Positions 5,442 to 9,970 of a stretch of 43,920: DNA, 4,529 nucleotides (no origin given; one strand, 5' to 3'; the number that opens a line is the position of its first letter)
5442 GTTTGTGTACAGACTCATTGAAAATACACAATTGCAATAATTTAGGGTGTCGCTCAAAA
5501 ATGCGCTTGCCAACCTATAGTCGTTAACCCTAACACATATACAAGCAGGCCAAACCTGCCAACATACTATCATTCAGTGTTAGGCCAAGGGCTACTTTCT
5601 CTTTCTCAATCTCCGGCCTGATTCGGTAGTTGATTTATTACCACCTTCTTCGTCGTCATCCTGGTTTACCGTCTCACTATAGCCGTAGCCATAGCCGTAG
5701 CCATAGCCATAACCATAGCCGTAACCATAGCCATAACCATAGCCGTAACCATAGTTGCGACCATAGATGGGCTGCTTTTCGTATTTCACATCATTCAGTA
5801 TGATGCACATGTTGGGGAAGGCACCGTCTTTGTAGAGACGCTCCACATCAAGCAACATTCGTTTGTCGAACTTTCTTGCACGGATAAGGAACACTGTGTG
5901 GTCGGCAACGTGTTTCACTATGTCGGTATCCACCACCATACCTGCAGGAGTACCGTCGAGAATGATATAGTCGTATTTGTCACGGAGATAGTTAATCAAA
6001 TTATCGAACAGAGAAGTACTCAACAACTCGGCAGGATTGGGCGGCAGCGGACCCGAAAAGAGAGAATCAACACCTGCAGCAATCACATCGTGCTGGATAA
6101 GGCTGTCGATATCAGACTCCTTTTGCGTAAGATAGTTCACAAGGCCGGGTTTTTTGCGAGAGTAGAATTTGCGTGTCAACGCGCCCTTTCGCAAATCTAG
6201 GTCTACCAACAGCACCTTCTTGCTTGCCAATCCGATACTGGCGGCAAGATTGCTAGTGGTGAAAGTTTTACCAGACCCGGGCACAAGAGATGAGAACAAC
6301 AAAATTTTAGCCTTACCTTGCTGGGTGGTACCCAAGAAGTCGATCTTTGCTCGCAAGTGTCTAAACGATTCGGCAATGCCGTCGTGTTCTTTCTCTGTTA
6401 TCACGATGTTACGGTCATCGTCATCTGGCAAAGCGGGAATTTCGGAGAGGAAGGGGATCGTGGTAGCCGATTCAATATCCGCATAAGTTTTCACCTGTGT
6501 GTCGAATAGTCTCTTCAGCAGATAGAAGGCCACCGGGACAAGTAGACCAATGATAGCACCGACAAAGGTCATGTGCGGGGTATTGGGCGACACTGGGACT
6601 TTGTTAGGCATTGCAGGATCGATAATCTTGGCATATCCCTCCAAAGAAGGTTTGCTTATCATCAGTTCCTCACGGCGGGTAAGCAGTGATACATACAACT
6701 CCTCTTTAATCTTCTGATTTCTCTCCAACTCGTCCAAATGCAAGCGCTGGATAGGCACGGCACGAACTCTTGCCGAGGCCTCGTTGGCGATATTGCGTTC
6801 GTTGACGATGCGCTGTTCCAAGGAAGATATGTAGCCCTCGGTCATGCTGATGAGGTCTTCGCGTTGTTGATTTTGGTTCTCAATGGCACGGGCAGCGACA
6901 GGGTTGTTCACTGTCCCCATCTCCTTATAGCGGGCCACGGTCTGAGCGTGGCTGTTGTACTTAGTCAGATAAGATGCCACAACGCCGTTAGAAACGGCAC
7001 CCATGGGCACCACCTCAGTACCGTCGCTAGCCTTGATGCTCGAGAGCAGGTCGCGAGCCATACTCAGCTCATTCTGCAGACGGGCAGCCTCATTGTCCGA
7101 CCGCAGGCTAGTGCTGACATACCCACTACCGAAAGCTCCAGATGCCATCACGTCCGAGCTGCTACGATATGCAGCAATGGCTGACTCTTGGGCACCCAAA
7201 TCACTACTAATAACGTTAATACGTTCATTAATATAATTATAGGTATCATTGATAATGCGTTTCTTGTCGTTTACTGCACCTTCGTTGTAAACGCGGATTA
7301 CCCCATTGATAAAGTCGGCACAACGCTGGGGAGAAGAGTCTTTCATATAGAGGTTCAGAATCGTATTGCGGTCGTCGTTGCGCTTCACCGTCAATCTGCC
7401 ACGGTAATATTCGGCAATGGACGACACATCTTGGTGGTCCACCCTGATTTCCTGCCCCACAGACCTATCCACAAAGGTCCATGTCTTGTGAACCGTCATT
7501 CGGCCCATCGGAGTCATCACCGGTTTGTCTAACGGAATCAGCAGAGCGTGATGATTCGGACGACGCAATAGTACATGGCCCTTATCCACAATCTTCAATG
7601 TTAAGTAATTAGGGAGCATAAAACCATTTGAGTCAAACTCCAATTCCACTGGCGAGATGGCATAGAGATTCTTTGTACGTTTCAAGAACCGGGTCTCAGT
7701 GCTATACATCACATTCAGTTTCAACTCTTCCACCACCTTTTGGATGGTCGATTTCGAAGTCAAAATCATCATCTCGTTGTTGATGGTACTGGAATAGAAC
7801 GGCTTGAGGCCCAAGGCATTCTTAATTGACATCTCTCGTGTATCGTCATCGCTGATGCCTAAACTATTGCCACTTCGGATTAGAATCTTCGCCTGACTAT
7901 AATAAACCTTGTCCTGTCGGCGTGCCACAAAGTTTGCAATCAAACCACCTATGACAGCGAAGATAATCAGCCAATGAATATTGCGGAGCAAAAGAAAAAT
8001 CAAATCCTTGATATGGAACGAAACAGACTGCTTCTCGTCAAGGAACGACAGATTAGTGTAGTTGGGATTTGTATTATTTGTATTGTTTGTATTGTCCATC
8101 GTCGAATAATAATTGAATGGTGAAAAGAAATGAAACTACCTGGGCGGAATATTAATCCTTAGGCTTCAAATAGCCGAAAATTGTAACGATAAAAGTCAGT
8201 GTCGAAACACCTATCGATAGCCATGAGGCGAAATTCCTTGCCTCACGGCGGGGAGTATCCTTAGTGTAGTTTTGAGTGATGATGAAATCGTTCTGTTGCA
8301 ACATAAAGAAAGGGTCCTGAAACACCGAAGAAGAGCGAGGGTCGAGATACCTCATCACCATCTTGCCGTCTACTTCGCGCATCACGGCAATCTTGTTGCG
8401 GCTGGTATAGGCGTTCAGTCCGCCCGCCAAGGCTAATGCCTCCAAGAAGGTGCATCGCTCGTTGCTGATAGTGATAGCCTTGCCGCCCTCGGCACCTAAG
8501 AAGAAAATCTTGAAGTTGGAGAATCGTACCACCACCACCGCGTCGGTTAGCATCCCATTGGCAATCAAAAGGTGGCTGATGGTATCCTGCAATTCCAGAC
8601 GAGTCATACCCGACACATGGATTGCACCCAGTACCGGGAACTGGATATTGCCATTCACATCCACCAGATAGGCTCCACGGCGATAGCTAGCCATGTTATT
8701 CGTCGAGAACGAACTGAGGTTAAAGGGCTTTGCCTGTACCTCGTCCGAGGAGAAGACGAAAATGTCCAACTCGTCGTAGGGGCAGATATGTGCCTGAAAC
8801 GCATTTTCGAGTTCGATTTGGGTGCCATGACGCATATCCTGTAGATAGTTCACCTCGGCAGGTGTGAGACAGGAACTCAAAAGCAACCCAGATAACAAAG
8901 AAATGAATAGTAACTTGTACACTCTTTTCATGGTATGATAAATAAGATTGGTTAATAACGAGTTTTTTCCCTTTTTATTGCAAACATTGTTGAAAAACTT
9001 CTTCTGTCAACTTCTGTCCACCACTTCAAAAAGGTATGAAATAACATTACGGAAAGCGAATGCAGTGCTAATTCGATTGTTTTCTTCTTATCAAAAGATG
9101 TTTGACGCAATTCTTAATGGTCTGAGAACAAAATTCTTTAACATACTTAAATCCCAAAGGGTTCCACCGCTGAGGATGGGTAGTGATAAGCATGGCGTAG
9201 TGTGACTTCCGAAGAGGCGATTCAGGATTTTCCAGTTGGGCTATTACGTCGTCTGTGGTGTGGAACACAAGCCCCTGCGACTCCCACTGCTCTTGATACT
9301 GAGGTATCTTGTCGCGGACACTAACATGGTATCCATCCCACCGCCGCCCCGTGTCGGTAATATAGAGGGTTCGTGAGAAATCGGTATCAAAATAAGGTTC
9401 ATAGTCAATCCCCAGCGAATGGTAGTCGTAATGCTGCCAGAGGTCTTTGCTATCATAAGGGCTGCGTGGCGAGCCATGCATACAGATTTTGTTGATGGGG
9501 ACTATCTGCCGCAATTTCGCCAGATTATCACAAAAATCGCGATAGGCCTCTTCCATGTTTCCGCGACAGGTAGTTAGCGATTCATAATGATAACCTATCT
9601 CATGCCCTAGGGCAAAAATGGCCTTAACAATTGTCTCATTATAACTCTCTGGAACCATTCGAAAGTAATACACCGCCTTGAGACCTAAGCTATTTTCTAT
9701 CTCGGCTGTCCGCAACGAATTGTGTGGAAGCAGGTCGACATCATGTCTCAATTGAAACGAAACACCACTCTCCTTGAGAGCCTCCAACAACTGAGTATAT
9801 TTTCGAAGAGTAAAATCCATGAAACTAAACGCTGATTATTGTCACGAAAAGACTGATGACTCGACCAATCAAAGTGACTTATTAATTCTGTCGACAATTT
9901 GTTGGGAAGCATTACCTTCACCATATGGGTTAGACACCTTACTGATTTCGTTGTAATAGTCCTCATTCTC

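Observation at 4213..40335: Self-contained 36-kb, 33-gene glycan locus with both ABC (Wzm/Wzt) and Wza/Wzc export components but no Wzx or clear Wzy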

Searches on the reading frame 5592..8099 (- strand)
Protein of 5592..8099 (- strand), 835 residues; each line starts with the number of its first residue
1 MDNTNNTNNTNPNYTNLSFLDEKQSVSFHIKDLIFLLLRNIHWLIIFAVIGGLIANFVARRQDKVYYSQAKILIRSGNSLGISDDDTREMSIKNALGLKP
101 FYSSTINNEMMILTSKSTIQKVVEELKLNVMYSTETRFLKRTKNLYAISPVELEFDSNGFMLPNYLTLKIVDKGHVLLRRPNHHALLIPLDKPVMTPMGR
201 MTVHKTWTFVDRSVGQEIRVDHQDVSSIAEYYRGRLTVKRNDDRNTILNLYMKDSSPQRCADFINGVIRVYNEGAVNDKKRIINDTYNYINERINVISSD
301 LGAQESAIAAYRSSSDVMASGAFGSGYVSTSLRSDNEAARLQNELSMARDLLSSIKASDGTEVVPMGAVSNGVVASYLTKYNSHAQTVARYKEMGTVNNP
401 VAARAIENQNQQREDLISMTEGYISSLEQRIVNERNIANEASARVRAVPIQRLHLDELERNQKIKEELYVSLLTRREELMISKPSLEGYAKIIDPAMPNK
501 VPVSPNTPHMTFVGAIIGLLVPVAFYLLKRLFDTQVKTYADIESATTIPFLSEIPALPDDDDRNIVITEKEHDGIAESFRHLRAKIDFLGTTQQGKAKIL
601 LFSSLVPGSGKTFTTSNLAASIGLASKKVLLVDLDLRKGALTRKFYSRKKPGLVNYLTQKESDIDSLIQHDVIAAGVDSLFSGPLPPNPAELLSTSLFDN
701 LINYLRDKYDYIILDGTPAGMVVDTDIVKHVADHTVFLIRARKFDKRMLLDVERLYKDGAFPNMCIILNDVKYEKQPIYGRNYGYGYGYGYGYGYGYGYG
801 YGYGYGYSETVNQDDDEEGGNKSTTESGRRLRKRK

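Call 3: search_protein_families(library=pfam, proteins=[window:5592-8099:-], max_evalue=0.01)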
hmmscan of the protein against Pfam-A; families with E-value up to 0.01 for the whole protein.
window:5592-8099:- (835 aa): 5 families
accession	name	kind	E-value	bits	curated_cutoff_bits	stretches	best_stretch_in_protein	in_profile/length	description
PF13614.12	AAA_31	-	1.1e-10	42.2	27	1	599-736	3-144/177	AAA domain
PF13807.11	GNVR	-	8.9e-10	38.8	27.7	1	451-530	3-81/82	G-rich domain on putative tyrosine kinase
PF01656.29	CbiA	-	2.2e-05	24.9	25.4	1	608-642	9-43/125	CobQ/CobB/MinD/ParA nucleotide binding domain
PF02706.20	Wzz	-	5.4e-05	23.9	25.5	1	29-126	4-91/91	Chain length determinant protein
PF00142.24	Fer4_NifH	-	0.0016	18.4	25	1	608-679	10-80/271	4Fe-4S iron sulfur cluster binding proteins, NifH/frxC family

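Call 8: search_protein_families(library=ncbifam, proteins=[window:5592-8099:-], max_evalue=0.01)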
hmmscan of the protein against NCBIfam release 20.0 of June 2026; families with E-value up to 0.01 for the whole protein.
window:5592-8099:- (835 aa): 17 families
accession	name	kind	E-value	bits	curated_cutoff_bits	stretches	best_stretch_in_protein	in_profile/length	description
NF008568.0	PRK11519.1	equivalog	2.2e-45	155.1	1068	2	423-791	341-715/720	tyrosine-protein kinase Wzc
NF007350.0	PRK09841.1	equivalog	1.9e-44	151.9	1248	1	428-793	346-722/726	tyrosine-protein kinase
TIGR01007.1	eps_fam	subfamily_domain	2.1e-37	128.7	108.05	1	577-784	1-204/204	polysaccharide biosynthesis tyrosine autokinase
TIGR01005.1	eps_transp_fam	subfamily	8.5e-37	126.7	411.7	2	575-739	526-686/754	exopolysaccharide transport protein family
TIGR03007.1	pepcterm_ChnLen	equivalog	2.5e-25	88.7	278.85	2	410-564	312-470/498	XrtA system polysaccharide chain length determinant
TIGR03018.1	pepcterm_TyrKin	hypoth_equivalog_domain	3.7e-24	85.2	230.65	1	566-745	2-185/207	XrtA-associated tyrosine autokinase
TIGR03029.1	EpsG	equivalog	1.3e-19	70.4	313.8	1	569-743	77-247/274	chain length determinant protein tyrosine kinase EpsG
TIGR01006.1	polys_exp_MPA1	subfamily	1.8e-10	40.7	296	1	492-556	159-223/226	CspC family polysaccharide chain length determinant protein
TIGR03017.1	EpsF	equivalog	7.2e-09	34.9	422.75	1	229-554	116-443/444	chain length determinant protein EpsF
TIGR01968.1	minD_bact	equivalog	1e-05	25.1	212.9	1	598-732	2-134/261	septum site-determining protein MinD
TIGR01969.1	minD_arch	subfamily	2.3e-05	23.7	201.75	1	604-736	7-135/251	cell division ATPase MinD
NF047398.1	AAA_KGGVGR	domain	2.5e-05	24.7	90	1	597-665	2-73/190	KGGVGR-motif variant AAA ATPase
NF041546.1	ParA_partition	equivalog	9.8e-05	22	180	1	608-650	10-52/203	ParA family partition ATPase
NF041283.1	PrgP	equivalog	0.00036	19.9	400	1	602-744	7-158/297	ParA superfamily DNA segregation protein PrgP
TIGR02016.1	BchX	equivalog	0.00065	19.1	331.2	1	608-673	10-75/296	chlorophyllide a reductase iron protein subunit X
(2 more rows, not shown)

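Call 30: find_homologous_proteins(query=window:5592-8099:-, max_evalue=1e-100)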
Query window:5592-8099:- (835 aa): 12 proteins with E <= 1e-100 among 8000 candidates.
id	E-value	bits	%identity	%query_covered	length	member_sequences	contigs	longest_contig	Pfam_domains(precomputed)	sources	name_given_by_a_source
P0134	0.0e+0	1201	80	78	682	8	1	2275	PF13807.12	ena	-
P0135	6.3e-275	932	51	92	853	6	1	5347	PF01656.30,PF13614.13,PF13807.12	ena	-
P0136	1.1e-259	882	50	92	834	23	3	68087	PF02706.21,PF01656.30,PF13614.13,PF09140.18,PF13807.12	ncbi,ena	-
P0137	7.3e-250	850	61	73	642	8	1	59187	PF13807.12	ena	-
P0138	1.4e-224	766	46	92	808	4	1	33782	PF01656.30,PF13614.13,PF13807.12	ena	-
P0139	3.2e-215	735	64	63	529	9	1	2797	PF13807.12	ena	-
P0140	5.2e-190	652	64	54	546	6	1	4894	PF02706.21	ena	-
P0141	2.6e-174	600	61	51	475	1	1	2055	PF02706.21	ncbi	-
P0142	4.3e-143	496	56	47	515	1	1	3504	PF02706.21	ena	-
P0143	1.7e-128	448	42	64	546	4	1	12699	PF02706.21,PF13807.12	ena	-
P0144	9.2e-111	390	43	56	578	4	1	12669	PF02706.21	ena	-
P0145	9.9e-105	370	40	57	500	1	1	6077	PF02706.21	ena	-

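Call 88: find_encoding_contigs(protein=P0136, flank=10000, max_places=2)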
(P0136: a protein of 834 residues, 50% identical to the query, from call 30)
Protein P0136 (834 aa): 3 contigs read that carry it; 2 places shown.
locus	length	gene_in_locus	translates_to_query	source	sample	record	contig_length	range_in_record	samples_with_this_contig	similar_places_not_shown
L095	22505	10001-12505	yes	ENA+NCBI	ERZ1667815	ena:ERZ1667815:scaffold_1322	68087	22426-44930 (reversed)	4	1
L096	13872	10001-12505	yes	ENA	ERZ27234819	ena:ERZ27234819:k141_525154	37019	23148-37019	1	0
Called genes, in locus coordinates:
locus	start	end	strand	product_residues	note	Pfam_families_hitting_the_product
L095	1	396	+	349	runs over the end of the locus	PF01757:Acyl_transf_3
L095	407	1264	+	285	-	PF00535:Glycos_transf_2, PF10111:Glyco_tranf_2_2 (weak), PF13641:Glyco_tranf_2_3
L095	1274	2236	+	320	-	PF00535:Glycos_transf_2, PF10111:Glyco_tranf_2_2, PF13641:Glyco_tranf_2_3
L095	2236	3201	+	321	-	PF00535:Glycos_transf_2, PF10111:Glyco_tranf_2_2, PF13641:Glyco_tranf_2_3, PF13632:Glyco_trans_2_3 (weak)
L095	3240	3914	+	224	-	PF04488:Gly_transf_sug, PF05704:Caps_synth (weak), PF12919:TcdA_TcdB (weak)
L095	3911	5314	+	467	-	-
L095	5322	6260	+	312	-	PF13439:Glyco_transf_4, PF13579:Glyco_trans_4_4, PF13477:Glyco_trans_4_2, PF13692:Glyco_trans_1_4, PF00534:Glycos_transf_1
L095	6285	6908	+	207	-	PF00132:Hexapep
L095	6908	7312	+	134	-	PF01575:MaoC_dehydratas, PF13452:FAS1_DH_region (weak)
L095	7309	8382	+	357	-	PF13579:Glyco_trans_4_4 (weak)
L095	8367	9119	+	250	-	-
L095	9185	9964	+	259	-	PF02563:Poly_export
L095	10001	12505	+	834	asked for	PF02706:Wzz (weak), PF01656:CbiA (faint), PF13807:GNVR, PF09140:MipZ (weak), PF13614:AAA_31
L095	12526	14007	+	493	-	PF00691:OmpA (weak)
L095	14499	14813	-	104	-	PF13411:MerR_1, PF00376:MerR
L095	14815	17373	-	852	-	PF19838:LptD_2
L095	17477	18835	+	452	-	PF01520:Amidase_3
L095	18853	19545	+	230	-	PF00005:ABC_tran, PF13304:AAA_21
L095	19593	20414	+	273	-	PF00215:OMPdecase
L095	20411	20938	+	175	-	-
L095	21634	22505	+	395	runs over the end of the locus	PF00009:GTP_EFTU, PF03144:GTP_EFTU_D2, PF03143:GTP_EFTU_D3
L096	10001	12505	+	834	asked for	PF02706:Wzz (weak), PF01656:CbiA (faint), PF13807:GNVR, PF09140:MipZ (weak), PF13614:AAA_31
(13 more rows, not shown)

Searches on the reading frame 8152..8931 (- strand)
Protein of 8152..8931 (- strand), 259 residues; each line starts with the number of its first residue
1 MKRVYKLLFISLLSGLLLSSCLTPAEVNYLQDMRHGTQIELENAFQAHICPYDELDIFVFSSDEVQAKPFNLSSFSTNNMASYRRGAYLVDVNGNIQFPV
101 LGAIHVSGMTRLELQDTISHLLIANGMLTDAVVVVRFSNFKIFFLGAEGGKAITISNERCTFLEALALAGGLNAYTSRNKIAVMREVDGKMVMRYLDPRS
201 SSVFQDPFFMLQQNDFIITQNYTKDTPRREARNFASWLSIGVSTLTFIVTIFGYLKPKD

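Call 3: search_protein_families(library=pfam, proteins=[window:8152-8931:-], max_evalue=0.01)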
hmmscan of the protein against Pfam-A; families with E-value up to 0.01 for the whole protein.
window:8152-8931:- (259 aa): 2 families
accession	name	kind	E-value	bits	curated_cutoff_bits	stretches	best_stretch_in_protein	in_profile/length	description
PF02563.21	Poly_export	-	1.1e-14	54.7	28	1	47-137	7-76/77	Polysaccharide biosynthesis/export protein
PF22461.2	SLBB_2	-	0.0093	16.5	27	0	153-217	15-77/79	SLBB domain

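Call 8: search_protein_families(library=ncbifam, proteins=[window:8152-8931:-], max_evalue=0.01)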
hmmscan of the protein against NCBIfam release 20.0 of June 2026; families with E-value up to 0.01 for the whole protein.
window:8152-8931:- (259 aa): 4 families
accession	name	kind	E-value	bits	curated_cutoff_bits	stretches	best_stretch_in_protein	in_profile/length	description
TIGR03027.2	pepcterm_export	equivalog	3.1e-07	30.2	180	1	90-190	27-132/169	XrtA/PEP-CTERM system exopolysaccharide export protein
TIGR03028.1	EpsE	equivalog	3.4e-06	26.6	262.65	1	90-198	26-136/239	polysaccharide export protein EpsE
NF011658.0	PRK15078.1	subfamily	6.3e-05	21.9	333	1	87-186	117-218/380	polysaccharide export protein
NF041843.1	EpsY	equivalog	0.00026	20.3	320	1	90-194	77-182/211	exopolysaccharide export protein EpsY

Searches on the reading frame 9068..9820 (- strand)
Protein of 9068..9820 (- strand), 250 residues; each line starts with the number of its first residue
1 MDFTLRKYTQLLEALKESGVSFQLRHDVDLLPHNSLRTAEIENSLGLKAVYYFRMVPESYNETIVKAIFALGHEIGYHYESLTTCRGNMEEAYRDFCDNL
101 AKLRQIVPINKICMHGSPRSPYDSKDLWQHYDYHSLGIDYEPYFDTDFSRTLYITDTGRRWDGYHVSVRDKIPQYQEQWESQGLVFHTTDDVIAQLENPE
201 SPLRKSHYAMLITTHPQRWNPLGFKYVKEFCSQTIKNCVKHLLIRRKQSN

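Call 3: search_protein_families(library=pfam, proteins=[window:9068-9820:-], max_evalue=0.01)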
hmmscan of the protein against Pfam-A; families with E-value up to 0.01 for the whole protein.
window:9068-9820:- (250 aa): 0 families

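Call 8: search_protein_families(library=ncbifam, proteins=[window:9068-9820:-], max_evalue=0.01)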
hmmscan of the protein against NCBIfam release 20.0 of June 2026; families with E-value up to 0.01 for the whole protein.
window:9068-9820:- (250 aa): 0 families

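Call 36: search_protein_families(library=pfam, proteins=[window:9068-9820:-], max_evalue=1)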
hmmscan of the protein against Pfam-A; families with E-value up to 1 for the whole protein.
window:9068-9820:- (250 aa): 1 family
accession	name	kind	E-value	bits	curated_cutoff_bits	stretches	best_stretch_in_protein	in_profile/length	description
PF13810.12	DUF4185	-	0.069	12.8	39.5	1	143-227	121-192/309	Domain of unknown function (DUF4185)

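Call 68: search_solved_structures(query=window:9068-9820:-, max_evalue=10, show_alignments=1)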
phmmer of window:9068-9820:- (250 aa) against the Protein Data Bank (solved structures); distinct sequences matched with E-value up to 10: 0.
